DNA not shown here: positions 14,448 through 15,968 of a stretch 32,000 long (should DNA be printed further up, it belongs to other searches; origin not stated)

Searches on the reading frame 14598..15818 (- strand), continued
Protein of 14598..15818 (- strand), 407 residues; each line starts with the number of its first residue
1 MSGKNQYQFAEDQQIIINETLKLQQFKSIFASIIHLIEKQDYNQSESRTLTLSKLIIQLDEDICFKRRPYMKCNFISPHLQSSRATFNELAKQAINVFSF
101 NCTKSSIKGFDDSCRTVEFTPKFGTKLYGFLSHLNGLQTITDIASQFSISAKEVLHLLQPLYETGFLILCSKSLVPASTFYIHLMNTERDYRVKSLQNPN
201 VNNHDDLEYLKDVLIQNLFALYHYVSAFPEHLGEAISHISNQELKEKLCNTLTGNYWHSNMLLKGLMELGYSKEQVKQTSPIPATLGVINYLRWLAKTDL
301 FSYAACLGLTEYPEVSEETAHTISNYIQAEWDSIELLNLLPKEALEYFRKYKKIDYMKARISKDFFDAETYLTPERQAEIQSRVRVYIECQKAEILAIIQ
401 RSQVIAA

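Call 48: search_protein_representatives(alignment_id=A2)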
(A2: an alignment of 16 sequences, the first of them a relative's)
Query: 16 sequences, 393 profile positions. Proteins with E-value up to 0.001 (for the whole library): 205; up to 1e-10: 81; up to 1e-30: 9. The best 150 are listed.
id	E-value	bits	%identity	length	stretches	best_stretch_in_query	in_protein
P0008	3.5e-211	717.5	-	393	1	1-393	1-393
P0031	4.1e-69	249.7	-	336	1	69-387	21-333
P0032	1.6e-42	162.2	-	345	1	89-376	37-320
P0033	5.8e-41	157.1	-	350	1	91-377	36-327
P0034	1.0e-40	156.2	-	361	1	90-388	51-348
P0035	7.9e-36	140.2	-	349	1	75-358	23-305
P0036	1.9e-32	129.0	-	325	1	104-382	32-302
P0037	2.0e-31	125.6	-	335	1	90-379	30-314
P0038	1.0e-30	123.3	-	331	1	105-378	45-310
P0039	2.5e-30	122.1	-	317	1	91-385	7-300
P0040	4.3e-29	118.0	-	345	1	85-382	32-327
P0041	9.2e-29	116.9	-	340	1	114-372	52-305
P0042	2.2e-28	115.6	-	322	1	103-383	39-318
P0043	2.2e-28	115.6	-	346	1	98-384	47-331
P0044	3.8e-28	114.8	-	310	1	142-379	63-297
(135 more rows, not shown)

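Call 50: search_protein_families(library=pfam, alignment_id=A6, max_evalue=0.01)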
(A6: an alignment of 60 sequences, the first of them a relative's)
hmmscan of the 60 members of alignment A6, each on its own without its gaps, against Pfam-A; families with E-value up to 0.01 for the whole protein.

A. member 1, P0001 (407 aa): 3 families
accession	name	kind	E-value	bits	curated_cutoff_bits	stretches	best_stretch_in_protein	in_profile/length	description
PF14518.11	Haem_oxygenas_2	-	1e-06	29.1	28.9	1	221-318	7-106/177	Iron-containing redox enzyme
PF12668.12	DUF3791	-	0.0022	18.4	25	0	337-358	14-35/60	Protein of unknown function (DUF3791)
PF10871.13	DUF2748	-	0.0097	15.2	25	0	331-397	302-366/439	Protein of unknown function (DUF2748)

B. families by the number of members that match (of 60 scanned): 19 families
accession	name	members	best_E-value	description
PF14518.11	Haem_oxygenas_2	50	3e-13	Iron-containing redox enzyme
PF03070.21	TENA_THI-4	20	2.5e-11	TENA/THI-4/PQQC family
PF16221.11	HTH_47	7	0.00022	winged helix-turn-helix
PF09339.16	HTH_IclR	3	0.00065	IclR helix-turn-helix domain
PF13518.12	HTH_28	2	0.00085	Helix-turn-helix domain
PF24064.2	HTH_NPRL3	1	4.8e-08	GATOR1 complex protein NPRL3, C-terminal HTH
PF16365.12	EutK_C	1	0.00042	Ethanolamine utilization protein EutK C-terminus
PF12802.13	MarR_2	1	0.0013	MarR family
PF06218.16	NPR2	1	0.0016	Nitrogen permease regulator 2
PF17782.7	DprA_WH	1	0.002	DprA winged helix domain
PF12668.12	DUF3791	1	0.0022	Protein of unknown function (DUF3791)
PF01022.26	HTH_5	1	0.0026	Bacterial regulatory protein, arsR family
PF01047.28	MarR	1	0.0027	MarR family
PF01978.25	TrmB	1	0.0069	Sugar-specific transcriptional regulator TrmB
PF09079.17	Cdc6_C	1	0.0082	CDC6, C terminal winged helix domain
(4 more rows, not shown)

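Call 52: find_homologous_proteins(query=A6, max_evalue=0.00001)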
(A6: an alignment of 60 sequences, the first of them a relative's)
Query A6 (60 sequences) (407 aa, profile of the alignment): 17 proteins with E <= 0.00001 among 5936 candidates.
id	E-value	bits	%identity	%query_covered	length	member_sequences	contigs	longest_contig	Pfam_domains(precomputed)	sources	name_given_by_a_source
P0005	4.4e-89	317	73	100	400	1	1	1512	PF14518.12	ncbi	-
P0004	1.2e-88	315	73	100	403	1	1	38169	PF14518.12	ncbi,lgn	-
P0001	9.0e-88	313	100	100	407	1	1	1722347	PF14518.12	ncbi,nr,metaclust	ncbi:hypothetical protein IM40_02380 [Candidatus Paracaedimonas acanthamoebae]|nr:hypothetical prote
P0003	3.0e-86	308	76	100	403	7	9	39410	PF14518.12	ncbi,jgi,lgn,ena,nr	ncbi:MAG: hypothetical protein BGO76_00320 [Caedibacter sp. 38-128]|nr:hypothetical protein [Holospo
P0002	6.6e-86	306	77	100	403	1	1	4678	PF14518.12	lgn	-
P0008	1.1e-85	306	49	95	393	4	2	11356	-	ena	-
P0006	5.8e-85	303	70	100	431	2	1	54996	-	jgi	jgi:hypothetical protein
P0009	1.2e-82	296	49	96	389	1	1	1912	-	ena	-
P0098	1.4e-82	296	23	50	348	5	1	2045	PF03070.22,PF14518.12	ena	-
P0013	2.0e-81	292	49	95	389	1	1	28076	-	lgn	-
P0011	1.3e-80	289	49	95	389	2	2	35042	PF14518.12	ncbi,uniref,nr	ncbi:MAG: hypothetical protein J0H12_06930 [Candidatus Paracaedimonas acanthamoebae]|uniref:Uncharac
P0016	2.4e-80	288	49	95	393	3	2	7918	-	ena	-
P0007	5.8e-80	287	50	96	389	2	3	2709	-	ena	-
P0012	2.9e-79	285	48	96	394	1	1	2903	-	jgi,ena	-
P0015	1.0e-78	283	47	98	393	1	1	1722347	-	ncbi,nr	ncbi:hypothetical protein IM40_07820 [Candidatus Paracaedimonas acanthamoebae]|nr:hypothetical prote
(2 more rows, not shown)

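Call 53: find_encoding_contigs(protein=P0032, flank=6000, max_places=2)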
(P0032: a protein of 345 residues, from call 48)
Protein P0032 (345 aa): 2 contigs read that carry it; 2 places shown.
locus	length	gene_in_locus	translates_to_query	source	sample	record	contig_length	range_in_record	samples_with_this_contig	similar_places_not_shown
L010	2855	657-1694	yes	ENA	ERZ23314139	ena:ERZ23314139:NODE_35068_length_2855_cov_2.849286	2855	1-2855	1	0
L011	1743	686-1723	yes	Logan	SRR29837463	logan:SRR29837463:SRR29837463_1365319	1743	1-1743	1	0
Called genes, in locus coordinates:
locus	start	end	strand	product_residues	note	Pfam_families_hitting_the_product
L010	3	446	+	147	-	?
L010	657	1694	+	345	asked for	-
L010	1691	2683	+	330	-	PF08241:Methyltransf_11, PF13649:Methyltransf_25, PF01209:Ubie_methyltran (faint), PF13847:Methyltransf_31 (weak)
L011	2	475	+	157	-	?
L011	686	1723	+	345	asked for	-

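Call 54: find_encoding_contigs(protein=P0013, flank=10000, max_places=2)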
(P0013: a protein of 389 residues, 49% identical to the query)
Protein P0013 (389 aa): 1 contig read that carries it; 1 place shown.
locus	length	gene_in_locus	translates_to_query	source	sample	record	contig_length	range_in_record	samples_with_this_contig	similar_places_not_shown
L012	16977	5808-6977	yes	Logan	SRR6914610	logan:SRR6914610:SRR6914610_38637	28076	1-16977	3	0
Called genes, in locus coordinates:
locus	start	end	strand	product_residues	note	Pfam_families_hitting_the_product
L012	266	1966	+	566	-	-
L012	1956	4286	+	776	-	PF00931:NB-ARC, PF01637:ATPase_2, PF13191:AAA_16 (weak), PF25199:nSTAND_NTPase5 (faint), PF13424:TPR_12 (faint), PF25000:DUF7779 (weak), PF17874:TPR_MalT (weak)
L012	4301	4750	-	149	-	PF13744:HTH_37 (faint), PF01381:HTH_3, PF13443:HTH_26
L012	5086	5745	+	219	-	PF03070:TENA_THI-4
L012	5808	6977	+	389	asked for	-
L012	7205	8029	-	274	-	PF01209:Ubie_methyltran, PF13489:Methyltransf_23, PF13847:Methyltransf_31, PF08241:Methyltransf_11, PF13649:Methyltransf_25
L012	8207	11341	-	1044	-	PF00873:ACR_tran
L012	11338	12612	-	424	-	PF19335:HMBD (weak), PF25919:BSH_CusB, PF25973:BSH_CzcB (weak), PF25954:Beta-barrel_RND_2, PF25967:RND-MFP_C, PF25975:CzcB_C, PF25989:YknX_C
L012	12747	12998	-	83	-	-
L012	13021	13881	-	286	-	-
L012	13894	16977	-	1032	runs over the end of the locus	PF00873:ACR_tran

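Call 55: find_encoding_contigs(protein=P0034, flank=8000, max_places=2)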
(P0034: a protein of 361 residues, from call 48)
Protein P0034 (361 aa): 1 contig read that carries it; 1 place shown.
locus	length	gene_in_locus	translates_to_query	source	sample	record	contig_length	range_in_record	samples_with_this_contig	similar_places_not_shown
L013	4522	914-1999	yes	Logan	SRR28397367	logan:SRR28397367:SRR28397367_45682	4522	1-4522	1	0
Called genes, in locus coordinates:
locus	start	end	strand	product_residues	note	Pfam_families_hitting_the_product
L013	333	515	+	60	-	-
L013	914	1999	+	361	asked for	PF14518:Haem_oxygenas_2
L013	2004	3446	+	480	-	PF00750:tRNA-synt_1d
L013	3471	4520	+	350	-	?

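Call 56: find_encoding_contigs(protein=P0031, flank=8000, max_places=2)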
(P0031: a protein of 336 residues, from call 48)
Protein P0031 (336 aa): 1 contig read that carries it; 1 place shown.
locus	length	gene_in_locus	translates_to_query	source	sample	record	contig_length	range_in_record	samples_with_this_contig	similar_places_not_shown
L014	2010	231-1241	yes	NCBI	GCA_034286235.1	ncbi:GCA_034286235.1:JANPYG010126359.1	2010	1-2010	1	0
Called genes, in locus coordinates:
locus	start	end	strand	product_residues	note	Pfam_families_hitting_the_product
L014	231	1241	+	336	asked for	-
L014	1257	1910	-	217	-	PF01381:HTH_3 (weak)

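Call 73: search_protein_families(library=pfam, proteins=[L013:2004-3443:+, L013:3471-4520:+, L010:3-446:+, L010:1691-2680:+, L012:5086-5742:+, L001:2676-3731:-, L001:11418-13787:+], max_evalue=0.05)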
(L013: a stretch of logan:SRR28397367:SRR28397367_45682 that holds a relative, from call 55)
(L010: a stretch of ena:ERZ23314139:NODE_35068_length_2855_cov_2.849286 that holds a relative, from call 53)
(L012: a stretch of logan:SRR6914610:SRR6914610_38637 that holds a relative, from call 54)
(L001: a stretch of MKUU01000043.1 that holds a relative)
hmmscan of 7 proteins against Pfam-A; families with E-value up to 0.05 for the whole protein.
L013:2004-3443:+ (480 aa): 1 family
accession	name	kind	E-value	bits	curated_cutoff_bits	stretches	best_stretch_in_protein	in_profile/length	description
PF00750.26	tRNA-synt_1d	-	1e-22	81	23.3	1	16-346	26-348/349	tRNA synthetases class I (R), catalytic domain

L013:3471-4520:+ (350 aa): 1 family
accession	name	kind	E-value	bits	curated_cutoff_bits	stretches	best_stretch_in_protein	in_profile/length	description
PF07690.21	MFS_1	-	8.9e-06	25.3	33.4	2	121-339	115-286/347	Major Facilitator Superfamily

L010:3-446:+ (147 aa): 2 families
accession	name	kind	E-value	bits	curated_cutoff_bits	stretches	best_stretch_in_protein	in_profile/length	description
PF00589.27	Phage_integrase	-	4.7e-38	131.1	27.1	1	1-136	29-168/172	Phage integrase family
PF11917.13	DUF3435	-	0.005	16.3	25.8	1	55-126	156-227/418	Protein of unknown function (DUF3435)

L010:1691-2680:+ (330 aa): 8 families
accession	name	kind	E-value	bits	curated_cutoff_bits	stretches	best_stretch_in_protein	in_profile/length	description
PF08241.18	Methyltransf_11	-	7.2e-12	46.2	21.2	1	171-214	53-93/95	Methyltransferase domain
PF13649.12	Methyltransf_25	-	8.7e-08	33.2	27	1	171-212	57-97/97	Methyltransferase domain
PF13847.12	Methyltransf_31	-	5.6e-06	26.5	27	1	171-220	65-113/145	Methyltransferase domain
PF01209.24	Ubie_methyltran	-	1.9e-05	24.6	20.1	1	171-292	109-216/233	ubiE/COQ5 methyltransferase family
PF13489.12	Methyltransf_23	-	5e-05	23.5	27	1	175-223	78-123/164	Methyltransferase domain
PF08242.18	Methyltransf_12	-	5.1e-05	24.4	30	1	172-214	58-98/98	Methyltransferase domain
PF05148.21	Methyltransf_8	-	0.0077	16.6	27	1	171-217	115-157/219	Hypothetical methyltransferase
PF20922.3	Anamorsin_N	-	0.024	14.8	27.1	0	173-216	46-87/163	Anamorsin, N-terminal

L012:5086-5742:+ (219 aa): 1 family
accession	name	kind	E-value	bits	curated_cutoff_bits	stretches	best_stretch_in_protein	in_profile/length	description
PF03070.21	TENA_THI-4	-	1.2e-11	45.2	22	1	100-214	92-208/210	TENA/THI-4/PQQC family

L001:2676-3731:- (352 aa): 0 families

L001:11418-13787:+ (790 aa): 0 families

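Call 75: predict_structure(alignment_id=A6)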
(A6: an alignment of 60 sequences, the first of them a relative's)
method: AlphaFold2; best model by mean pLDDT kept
length: 407 residues; sequences in the alignment: 60
mean_pLDDT: 85.0   pTM: 0.86
mean pLDDT of the five models: 85.0, 84.0, 83.9, 83.4, 83.2
residues with pLDDT >= 90: 248; 70-90: 71; 50-70: 60; < 50: 28
segments of 3 or more residues with pLDDT < 50: 1-5, 50-53, 76-84, 95-103
pLDDT, mean of each block of 10 residues (from residue 1): 53 70 69 64 55 70 91 51 51 46 68 83 91 96 97 93 94 96 94 83 80 95 97 98 96 94 98 98 98 98 97 86 88 93 97 88 95 98 98 94 87
secondary structure, 60 per line:
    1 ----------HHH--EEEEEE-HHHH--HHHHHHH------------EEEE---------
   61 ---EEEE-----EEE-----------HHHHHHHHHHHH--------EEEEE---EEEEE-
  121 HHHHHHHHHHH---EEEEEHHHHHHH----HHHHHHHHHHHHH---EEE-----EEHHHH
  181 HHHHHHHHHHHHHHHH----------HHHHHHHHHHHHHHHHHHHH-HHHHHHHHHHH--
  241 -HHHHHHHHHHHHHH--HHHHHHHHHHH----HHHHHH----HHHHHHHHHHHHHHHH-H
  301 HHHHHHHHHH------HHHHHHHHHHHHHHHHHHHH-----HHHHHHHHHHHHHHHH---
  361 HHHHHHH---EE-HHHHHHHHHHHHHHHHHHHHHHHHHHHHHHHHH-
elements in order: E16-21 H23-26 H29-35 E48-51 E64-67 E73-75 H87-98 E107-111 E115-119 H121-131 E135-139 H140-146 H151-163 E167-169 H177-196 H207-226 H228-238 H242-255 H258-268 H273-278 H283-298 H300-310 H317-336 H342-357 H361-367 H374-406
